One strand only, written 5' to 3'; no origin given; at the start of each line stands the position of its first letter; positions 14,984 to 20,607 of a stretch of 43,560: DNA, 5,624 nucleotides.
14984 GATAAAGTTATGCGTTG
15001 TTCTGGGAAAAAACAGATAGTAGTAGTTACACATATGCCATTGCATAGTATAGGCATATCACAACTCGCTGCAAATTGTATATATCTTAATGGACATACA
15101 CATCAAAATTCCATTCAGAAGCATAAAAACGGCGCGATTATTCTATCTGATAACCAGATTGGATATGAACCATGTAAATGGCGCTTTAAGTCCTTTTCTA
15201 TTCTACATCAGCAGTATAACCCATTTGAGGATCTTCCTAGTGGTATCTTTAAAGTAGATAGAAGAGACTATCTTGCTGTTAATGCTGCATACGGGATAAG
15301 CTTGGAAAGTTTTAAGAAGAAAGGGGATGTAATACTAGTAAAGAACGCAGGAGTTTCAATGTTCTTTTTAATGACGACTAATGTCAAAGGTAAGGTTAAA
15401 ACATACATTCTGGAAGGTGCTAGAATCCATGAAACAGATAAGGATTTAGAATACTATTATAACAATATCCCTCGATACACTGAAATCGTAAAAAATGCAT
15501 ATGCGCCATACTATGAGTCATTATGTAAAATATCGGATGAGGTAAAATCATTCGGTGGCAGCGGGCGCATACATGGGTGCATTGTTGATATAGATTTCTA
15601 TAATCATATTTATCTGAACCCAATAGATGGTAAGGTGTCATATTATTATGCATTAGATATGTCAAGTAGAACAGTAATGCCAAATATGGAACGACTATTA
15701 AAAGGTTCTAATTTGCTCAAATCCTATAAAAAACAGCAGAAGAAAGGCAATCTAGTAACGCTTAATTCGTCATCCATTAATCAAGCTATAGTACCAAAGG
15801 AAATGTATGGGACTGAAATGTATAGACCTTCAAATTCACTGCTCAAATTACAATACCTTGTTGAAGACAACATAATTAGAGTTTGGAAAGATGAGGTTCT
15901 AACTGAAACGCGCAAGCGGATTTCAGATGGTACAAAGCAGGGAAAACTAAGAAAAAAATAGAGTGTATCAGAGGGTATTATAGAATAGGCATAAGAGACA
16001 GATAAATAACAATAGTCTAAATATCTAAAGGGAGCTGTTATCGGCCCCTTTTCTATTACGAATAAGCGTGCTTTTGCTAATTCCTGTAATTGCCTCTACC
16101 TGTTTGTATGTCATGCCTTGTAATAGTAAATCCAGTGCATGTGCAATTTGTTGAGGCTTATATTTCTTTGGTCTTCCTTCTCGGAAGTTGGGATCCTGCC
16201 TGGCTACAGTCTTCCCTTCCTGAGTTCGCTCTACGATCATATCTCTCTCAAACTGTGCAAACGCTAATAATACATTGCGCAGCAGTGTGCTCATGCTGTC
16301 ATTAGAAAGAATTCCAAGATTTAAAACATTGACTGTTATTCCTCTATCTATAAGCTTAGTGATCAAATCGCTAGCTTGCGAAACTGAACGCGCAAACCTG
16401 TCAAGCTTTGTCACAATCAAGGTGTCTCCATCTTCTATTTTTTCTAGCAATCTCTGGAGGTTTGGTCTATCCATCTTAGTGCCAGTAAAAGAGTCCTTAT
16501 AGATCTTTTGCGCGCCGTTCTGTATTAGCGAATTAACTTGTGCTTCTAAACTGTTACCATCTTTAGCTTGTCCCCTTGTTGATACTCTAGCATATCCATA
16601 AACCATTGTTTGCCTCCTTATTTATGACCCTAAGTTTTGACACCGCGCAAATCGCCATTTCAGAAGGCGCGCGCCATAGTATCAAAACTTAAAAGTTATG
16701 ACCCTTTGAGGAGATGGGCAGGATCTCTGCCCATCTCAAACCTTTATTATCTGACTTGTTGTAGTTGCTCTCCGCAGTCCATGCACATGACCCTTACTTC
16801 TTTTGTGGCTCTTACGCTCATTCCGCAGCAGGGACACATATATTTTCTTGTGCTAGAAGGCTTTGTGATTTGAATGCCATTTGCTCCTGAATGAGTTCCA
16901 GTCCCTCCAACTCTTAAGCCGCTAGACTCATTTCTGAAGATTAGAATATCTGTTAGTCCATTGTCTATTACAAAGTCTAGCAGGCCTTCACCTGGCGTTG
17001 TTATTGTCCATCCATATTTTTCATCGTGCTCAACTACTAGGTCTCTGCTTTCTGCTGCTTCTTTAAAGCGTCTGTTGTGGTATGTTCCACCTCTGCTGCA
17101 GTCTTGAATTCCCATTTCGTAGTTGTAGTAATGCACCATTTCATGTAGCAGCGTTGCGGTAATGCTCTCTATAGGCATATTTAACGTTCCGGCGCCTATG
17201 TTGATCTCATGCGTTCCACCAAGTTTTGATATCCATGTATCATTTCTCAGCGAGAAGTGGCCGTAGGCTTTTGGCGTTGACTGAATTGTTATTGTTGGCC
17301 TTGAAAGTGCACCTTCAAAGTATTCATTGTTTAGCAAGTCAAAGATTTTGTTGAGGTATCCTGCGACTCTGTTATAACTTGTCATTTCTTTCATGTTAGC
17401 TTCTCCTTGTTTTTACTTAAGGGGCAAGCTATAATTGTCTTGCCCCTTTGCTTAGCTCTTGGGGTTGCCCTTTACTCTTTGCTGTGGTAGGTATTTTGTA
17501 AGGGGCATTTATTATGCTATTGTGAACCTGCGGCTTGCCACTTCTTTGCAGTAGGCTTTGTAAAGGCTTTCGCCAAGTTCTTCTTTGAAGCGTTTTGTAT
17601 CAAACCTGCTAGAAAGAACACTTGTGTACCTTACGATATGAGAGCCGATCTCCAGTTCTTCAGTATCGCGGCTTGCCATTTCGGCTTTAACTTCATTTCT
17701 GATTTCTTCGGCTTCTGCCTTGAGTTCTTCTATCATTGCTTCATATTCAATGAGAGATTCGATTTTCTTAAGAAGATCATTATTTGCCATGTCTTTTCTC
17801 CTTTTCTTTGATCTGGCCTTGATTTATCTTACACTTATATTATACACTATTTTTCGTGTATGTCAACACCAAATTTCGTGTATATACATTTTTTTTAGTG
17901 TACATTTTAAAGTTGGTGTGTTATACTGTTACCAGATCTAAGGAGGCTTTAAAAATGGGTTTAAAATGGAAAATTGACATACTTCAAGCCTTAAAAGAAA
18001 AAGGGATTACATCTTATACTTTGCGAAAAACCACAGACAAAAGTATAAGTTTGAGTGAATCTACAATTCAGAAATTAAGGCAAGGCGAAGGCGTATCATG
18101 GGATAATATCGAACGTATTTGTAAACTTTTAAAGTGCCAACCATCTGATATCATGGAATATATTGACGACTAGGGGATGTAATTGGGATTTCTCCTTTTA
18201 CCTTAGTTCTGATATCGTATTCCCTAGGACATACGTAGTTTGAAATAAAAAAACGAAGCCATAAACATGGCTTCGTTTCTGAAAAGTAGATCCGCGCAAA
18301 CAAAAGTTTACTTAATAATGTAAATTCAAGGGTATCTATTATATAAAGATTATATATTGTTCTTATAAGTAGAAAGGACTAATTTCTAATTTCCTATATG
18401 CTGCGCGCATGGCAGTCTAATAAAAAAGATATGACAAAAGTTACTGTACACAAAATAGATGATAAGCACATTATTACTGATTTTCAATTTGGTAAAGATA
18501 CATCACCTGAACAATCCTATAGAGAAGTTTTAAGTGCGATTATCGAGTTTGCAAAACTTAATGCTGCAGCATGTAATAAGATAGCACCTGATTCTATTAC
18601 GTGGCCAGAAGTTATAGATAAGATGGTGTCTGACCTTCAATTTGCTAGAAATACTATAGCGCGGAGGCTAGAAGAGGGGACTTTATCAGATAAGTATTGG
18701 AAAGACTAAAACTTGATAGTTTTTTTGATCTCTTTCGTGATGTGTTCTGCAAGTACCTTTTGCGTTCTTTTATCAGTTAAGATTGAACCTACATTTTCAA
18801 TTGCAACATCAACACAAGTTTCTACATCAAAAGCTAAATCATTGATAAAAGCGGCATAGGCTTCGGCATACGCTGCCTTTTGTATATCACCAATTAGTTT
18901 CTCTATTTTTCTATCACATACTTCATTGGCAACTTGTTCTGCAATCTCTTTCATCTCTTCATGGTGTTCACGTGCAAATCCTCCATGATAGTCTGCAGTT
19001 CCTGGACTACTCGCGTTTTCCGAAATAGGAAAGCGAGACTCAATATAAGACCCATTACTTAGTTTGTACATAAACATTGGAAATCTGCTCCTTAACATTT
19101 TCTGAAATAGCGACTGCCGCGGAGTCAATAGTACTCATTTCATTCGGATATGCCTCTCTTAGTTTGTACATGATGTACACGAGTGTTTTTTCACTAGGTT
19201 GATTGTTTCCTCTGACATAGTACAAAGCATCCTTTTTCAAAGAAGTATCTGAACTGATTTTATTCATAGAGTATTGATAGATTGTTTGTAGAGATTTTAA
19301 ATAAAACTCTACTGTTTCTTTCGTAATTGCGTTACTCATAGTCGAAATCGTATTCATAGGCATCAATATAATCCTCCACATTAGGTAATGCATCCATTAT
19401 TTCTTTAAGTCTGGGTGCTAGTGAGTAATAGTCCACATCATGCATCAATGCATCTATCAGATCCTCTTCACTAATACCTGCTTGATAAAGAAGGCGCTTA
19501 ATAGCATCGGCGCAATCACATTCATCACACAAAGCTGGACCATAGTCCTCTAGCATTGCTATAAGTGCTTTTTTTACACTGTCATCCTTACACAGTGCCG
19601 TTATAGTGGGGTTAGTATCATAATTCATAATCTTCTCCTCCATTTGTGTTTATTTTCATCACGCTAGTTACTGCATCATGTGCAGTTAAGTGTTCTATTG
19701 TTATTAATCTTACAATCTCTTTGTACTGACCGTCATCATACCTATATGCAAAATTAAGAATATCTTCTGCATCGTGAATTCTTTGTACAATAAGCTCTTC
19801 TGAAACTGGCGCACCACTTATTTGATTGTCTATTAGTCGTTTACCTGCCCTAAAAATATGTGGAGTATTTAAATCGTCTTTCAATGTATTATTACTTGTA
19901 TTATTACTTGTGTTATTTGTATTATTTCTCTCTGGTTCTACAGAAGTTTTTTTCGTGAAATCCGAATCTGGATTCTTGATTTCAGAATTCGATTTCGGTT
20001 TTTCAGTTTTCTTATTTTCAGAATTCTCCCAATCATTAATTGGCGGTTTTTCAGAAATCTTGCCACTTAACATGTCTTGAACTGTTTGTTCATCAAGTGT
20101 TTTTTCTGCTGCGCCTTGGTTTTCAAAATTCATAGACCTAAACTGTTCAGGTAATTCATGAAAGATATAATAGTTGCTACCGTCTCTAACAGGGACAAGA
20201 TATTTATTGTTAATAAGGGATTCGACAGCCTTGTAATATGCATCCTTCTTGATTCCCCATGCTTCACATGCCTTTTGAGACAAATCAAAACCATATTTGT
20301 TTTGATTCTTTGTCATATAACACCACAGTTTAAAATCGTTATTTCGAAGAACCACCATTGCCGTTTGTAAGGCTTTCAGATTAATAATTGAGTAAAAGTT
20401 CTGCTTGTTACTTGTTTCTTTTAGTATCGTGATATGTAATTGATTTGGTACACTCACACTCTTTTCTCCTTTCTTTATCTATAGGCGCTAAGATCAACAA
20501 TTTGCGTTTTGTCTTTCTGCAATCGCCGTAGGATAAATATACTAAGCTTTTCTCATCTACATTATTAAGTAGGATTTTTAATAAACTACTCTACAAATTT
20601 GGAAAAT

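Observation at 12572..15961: Candidate undescribed defence module: WYL regulator plus DUF4116-repeat/metallophosphoesterase fusion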

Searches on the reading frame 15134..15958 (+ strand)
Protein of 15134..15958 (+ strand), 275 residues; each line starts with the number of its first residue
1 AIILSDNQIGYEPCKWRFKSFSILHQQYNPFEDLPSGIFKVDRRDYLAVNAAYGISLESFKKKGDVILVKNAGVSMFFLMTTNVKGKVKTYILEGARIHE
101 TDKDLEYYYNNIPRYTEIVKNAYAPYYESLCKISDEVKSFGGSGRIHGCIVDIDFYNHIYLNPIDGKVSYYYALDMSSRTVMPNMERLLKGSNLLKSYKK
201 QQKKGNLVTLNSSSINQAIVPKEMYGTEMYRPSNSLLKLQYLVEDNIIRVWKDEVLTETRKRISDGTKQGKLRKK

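Call 38: search_protein_families(library=pfam, proteins=[window:15134-15958:+], max_evalue=0.05)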
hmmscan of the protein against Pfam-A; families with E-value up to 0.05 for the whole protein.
window:15134-15958:+ (275 aa): 1 family
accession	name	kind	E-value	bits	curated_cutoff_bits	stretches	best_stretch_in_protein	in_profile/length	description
PF20494.3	YfjS_YafY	-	0.0054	17.2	27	1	169-201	49-81/113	Lipoprotein YfjS/YafY domain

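Call 44: predict_structure(alignment_id=A3)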
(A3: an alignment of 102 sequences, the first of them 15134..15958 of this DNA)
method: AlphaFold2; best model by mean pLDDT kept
length: 275 residues; sequences in the alignment: 102
mean_pLDDT: 89.3   pTM: 0.83
mean pLDDT of the five models: 89.3, 88.1, 87.9, 87.7, 87.3
residues with pLDDT >= 90: 204; 70-90: 31; 50-70: 30; < 50: 10
segments of 3 or more residues with pLDDT < 50: 1-7
pLDDT, mean of each block of 10 residues (from residue 1): 48 66 78 98 96 90 97 98 97 96 98 97 96 98 96 97 95 93 98 97 97 91 72 87 96 89 69 51
secondary structure, 60 per line:
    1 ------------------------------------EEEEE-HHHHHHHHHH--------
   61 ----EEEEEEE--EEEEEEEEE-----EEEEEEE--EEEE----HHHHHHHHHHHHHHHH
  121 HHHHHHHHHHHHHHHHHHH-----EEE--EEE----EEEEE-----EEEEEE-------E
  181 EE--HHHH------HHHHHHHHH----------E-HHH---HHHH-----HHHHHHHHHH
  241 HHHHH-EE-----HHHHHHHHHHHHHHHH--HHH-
elements in order: E37-41 H43-52 E65-71 E74-82 E88-94 E97-100 H105-139 E145-147 E150-152 E157-161 E167-172 E180-182 H185-188 H195-203 H222-225 H231-245 H254-269

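Call 47: fold_search(model_id=the predicted structure, library=pdb)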
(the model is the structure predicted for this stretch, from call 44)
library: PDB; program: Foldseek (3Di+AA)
matches with E <= 10: 255; with E <= 0.001: 0
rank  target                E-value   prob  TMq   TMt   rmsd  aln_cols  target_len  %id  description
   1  8chu_B                3.0e-01  0.08  0.11  0.19  18.7       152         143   10  Crystal structure of human PURA repeat I-II K97E mutant (released 2024-02-21)
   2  7q5t_CCC              3.2e-01  0.07  0.12  0.12  17.9       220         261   12  The tandem SH2 domains of SYK with a bound FCER1G diphospho-ITAM peptide (released 2021-11-24)
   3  7pz1_BBB              4.2e-01  0.04  0.11  0.10  16.5       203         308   10  Structure of the mouse 8-oxoguanine DNA Glycosylase mOGG1 in complex with ligand TH8535 (released 2022-11-02)
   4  4xz0                  4.5e-01  0.06  0.13  0.13  19.9       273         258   12  ZAP-70-tSH2:compound-A complex (released 2015-06-17)
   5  9f4i_B                4.7e-01  0.04  0.12  0.11  14.1       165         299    9  Room temperature structure of Glycine max phyA in Pfr (released 2025-01-08)
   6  4nch_A                5.0e-01  0.08  0.16  0.15  16.3       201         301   10  Crystal Structure of Pyrococcus furiosis Rad50 L802W mutation (released 2014-03-05)
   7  8chu_A                6.3e-01  0.05  0.11  0.17  20.0       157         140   10  Crystal structure of human PURA repeat I-II K97E mutant (released 2024-02-21)
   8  7z3y_AAA              6.3e-01  0.02  0.10  0.09  16.4       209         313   10  Structure of the mouse 8-oxoguanine DNA Glycosylase mOGG1 in complex with ligand TH013545 (released 2023-03-22)
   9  2x5c_B                6.7e-01  0.18  0.13  0.30  11.8        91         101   15  Crystal structure of hypothetical protein ORF131 from Pyrobaculum Spherical Virus (released 2010-07-21)
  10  6tc7_AAA              6.7e-01  0.03  0.12  0.10  16.5       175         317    8  PAS-GAF bidomain of Glycine max phytochromeA (released 2020-05-06)
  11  7q63_CCC              7.1e-01  0.06  0.12  0.14  17.7       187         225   11  The tandem SH2 domains of SYK (released 2021-11-24)
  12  4nch_B                7.5e-01  0.04  0.15  0.14  17.2       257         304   10  Crystal Structure of Pyrococcus furiosis Rad50 L802W mutation (released 2014-03-05)
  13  4nck_A                7.5e-01  0.03  0.14  0.13  18.7       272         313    9  Crystal Structure of Pyrococcus furiosis Rad50 R797G mutation (released 2014-03-05)
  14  5hu7_B                8.9e-01  0.03  0.11  0.12  20.5       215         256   14  Crystal structure of the trans-AT PKS dehydratase domain of C0ZGQ4 from Brevibacillus brevis (released 2017-02-01)
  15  9er4_B                9.5e-01  0.07  0.13  0.12  11.3       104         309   10  Room temperature structure of Glycine max phyA in Pr (released 2025-01-08)
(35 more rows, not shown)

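Call 79: search_protein_representatives(protein=window:15134-15958:+)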
Query: 275 residues. Proteins with E-value up to 0.001 (for the whole library): 988; up to 1e-10: 890; up to 1e-30: 328. The best 150 are listed.
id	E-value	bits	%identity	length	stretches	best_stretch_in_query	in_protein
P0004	8.3e-105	366.1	61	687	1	1-265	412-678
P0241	6.7e-62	225.4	43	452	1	3-259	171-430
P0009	8.9e-61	221.7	47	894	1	3-258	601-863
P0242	7.5e-60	218.7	48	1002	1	3-259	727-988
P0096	1.2e-58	214.8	43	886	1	3-258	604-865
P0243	2.0e-58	214.0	66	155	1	120-264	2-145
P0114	1.0e-57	211.7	43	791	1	3-258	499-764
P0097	2.5e-57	210.4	47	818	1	3-265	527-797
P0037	2.9e-57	210.2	47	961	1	3-257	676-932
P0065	3.0e-57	210.2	43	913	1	3-257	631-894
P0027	1.4e-55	204.7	43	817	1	3-260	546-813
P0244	2.1e-55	204.1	40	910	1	3-258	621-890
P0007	3.8e-55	203.3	47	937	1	2-259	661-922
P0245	1.2e-54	201.7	43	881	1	3-258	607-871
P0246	3.6e-54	200.1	44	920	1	1-261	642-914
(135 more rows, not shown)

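Call 86: fold_search(model_id=the predicted structure, library=viral)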
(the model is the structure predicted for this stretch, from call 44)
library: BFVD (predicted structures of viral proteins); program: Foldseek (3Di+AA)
matches with E <= 10: 590; with E <= 0.001: 0
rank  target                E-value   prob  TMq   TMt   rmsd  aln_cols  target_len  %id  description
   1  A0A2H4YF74            1.4e-02  0.21  0.12  0.17  21.5       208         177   10  Uncharacterized protein [Aeromonas phage Ah1]
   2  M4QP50                3.1e-02  0.18  0.13  0.19  16.8       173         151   10  Uncharacterized protein [Loktanella phage pCB2051-A]
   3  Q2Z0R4                5.6e-02  0.14  0.17  0.13  14.8       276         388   10  Uncharacterized protein [Pseudomonas phage EL]
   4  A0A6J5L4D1            9.9e-02  0.11  0.16  0.17  17.4       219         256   11  Uncharacterized protein [uncultured Caudovirales phage]
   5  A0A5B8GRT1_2          1.0e-01  0.08  0.13  0.05  19.4       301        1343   15  Polyprotein [Rhizoctonia solani endornavirus 4]
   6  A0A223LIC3            1.3e-01  0.15  0.21  0.17  24.3       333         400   10  Uncharacterized protein [Erwinia phage vB_EamM_RisingSun]
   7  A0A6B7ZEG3            1.3e-01  0.08  0.13  0.17  15.5       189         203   15  Uncharacterized protein [Klebsiella phage N1M2]
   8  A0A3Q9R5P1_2          1.8e-01  0.07  0.12  0.05  21.1       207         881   11  (no name in the UniProt tables at hand)
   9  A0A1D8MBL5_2          2.2e-01  0.08  0.15  0.06  19.3       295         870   12  Polyprotein (Fragment) [Endornavirus-like virus]
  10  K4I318                2.6e-01  0.15  0.18  0.17  20.1       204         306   10  Uncharacterized protein [Salmonella phage SKML-39]
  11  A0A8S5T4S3            2.9e-01  0.54  0.13  0.21  11.9        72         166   19  POU DOMAIN, CLASS 3, TRANSCRIPTION-DNA COMPLEX, SOX [Siphoviridae sp. ctMBu2]
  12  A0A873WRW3            3.5e-01  0.11  0.16  0.18  21.2       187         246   13  Uncharacterized protein [Providencia phage Kokobel1]
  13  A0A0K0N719            3.7e-01  0.04  0.10  0.04  31.5       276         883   11  Putative structural protein [Gordonia phage GMA2]
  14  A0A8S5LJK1            4.2e-01  0.08  0.15  0.15  17.9       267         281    8  Uncharacterized protein [Myoviridae sp. ct6uZ8]
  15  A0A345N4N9            4.4e-01  0.03  0.12  0.11  22.9       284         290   10  (no name in the UniProt tables at hand)
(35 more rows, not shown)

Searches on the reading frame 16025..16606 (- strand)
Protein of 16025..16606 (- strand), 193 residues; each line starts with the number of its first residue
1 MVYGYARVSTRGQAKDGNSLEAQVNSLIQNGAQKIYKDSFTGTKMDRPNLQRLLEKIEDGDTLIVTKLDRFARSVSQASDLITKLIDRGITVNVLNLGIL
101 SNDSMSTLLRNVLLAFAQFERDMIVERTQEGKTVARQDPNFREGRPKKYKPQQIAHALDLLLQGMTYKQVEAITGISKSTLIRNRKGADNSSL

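Call 7: search_protein_families(library=pfam, proteins=[window:16025-16606:-], max_evalue=0.01)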
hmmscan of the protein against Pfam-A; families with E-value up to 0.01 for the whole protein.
window:16025-16606:- (193 aa): 4 families
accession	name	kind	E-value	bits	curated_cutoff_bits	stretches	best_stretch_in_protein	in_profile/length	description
PF00239.26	Resolvase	-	1e-35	123.4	23.3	1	2-137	1-141/145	Resolvase, N terminal domain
PF02796.21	HTH_7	-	5.3e-08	33.3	23.8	1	144-181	1-38/45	Helix-turn-helix domain of resolvase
PF18010.7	HTH_49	-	1.5e-07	31.7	27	1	156-182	1-26/29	Cry35Ab1 HTH C-terminal domain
PF13384.12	HTH_23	-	0.00049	20.3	24.6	1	152-186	5-39/50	Homeodomain-like domain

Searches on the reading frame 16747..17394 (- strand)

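Call 7: search_protein_families(library=pfam, proteins=[window:16747-17394:-], max_evalue=0.01)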
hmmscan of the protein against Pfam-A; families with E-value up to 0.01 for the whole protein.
window:16747-17394:- (215 aa): 1 family
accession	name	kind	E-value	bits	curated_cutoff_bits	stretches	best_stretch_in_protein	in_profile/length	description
PF10263.15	SprT-like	-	6.3e-08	32.9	25.6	1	15-115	2-93/108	SprT-like family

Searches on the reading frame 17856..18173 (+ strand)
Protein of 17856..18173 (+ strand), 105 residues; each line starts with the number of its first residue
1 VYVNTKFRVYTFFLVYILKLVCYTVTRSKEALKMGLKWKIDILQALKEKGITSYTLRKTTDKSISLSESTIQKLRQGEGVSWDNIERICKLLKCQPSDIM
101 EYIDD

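Call 7: search_protein_families(library=pfam, proteins=[window:17856-18173:+], max_evalue=0.01)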
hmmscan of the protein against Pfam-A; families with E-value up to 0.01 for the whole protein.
window:17856-18173:+ (105 aa): 1 family
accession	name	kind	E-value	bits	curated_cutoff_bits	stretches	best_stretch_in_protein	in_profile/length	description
PF13443.12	HTH_26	-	4.6e-16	59.3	22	1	44-105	4-63/63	Cro/C1-type HTH DNA-binding domain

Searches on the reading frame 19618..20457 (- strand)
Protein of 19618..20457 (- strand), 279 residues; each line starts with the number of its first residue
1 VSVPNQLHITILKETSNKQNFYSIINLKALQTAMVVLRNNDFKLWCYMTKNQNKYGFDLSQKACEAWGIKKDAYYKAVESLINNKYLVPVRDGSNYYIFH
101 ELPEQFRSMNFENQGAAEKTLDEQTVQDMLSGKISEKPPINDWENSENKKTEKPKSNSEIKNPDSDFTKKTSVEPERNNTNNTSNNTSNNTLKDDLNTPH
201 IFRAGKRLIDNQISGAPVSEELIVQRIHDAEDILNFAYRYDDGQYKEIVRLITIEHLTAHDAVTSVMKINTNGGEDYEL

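Call 8: search_protein_families(library=pfam, proteins=[window:19618-20457:-], max_evalue=0.01)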
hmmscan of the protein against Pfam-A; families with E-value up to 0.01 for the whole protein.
window:19618-20457:- (279 aa): 0 families

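Call 100: search_dna_similar(query=window:19618-20457:-, collection=phages, mode=protein, max_evalue=0.001, max_rows=8)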
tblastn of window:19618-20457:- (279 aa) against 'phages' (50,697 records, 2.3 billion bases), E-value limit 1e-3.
No match.
